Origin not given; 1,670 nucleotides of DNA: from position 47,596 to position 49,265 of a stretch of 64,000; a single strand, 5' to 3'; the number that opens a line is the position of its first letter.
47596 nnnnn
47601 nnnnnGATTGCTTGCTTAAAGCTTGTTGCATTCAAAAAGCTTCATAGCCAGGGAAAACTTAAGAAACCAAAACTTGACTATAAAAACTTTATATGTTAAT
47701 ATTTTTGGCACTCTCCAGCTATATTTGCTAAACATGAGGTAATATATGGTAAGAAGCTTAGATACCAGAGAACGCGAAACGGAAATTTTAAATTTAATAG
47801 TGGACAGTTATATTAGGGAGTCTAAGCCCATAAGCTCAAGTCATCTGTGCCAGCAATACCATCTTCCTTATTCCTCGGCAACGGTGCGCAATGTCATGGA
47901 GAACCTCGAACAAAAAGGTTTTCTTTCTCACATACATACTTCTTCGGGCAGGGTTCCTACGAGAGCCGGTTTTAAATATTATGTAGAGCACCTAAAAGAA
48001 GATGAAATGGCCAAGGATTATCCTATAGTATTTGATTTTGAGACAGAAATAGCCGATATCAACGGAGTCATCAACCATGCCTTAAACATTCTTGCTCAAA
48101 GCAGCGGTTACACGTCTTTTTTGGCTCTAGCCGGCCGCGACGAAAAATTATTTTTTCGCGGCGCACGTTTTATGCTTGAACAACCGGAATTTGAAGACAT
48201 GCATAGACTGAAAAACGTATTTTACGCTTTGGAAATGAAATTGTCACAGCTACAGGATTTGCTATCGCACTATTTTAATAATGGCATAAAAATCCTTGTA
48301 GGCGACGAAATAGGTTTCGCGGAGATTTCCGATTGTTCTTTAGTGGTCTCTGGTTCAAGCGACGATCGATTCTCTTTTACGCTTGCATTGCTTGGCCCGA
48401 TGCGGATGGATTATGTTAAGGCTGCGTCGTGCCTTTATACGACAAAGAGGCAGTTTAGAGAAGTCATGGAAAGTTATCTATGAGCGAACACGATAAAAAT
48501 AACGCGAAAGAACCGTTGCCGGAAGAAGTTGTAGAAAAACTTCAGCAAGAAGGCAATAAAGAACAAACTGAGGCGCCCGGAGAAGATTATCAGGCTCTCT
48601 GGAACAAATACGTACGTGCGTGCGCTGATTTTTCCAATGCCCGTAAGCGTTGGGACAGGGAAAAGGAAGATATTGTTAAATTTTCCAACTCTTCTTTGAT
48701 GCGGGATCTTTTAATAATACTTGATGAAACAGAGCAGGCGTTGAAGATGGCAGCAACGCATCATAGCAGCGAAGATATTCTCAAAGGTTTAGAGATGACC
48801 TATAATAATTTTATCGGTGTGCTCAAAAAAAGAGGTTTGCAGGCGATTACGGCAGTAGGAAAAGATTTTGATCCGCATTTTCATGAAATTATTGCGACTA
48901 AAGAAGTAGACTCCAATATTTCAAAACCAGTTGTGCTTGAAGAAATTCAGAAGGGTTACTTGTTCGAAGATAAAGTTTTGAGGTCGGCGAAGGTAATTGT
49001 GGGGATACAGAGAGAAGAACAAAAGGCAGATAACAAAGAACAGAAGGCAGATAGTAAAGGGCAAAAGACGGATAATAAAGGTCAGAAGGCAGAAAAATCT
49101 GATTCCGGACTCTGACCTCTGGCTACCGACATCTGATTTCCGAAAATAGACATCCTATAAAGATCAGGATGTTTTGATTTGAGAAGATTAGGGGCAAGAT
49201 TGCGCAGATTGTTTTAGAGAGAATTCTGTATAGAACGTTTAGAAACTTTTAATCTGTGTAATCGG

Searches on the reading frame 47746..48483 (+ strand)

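Call 33: search_protein_families(library=pfam, proteins=[window:47746-48483:+], max_evalue=0.0001)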
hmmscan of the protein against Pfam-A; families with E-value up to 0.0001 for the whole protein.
window:47746-48483:+ (245 aa): 1 family
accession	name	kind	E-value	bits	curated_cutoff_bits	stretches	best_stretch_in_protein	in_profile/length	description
PF01628.27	HrcA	-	8.8e-20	72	22.2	1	127-225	121-213/215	HrcA protein C terminal domain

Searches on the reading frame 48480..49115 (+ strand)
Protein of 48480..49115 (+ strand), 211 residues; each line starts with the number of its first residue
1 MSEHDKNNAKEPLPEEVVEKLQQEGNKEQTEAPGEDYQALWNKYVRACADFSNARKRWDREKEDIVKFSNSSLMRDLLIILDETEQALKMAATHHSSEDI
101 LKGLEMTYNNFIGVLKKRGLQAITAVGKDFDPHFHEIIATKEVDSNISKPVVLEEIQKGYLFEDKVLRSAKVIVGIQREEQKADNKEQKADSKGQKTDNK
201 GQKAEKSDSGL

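Call 33: search_protein_families(library=pfam, proteins=[window:48480-49115:+], max_evalue=0.0001)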
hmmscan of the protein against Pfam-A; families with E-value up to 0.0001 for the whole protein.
window:48480-49115:+ (211 aa): 1 family
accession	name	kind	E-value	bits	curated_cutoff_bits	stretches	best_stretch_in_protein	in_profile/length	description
PF01025.24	GrpE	-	3e-40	138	25.8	1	19-174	9-163/165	GrpE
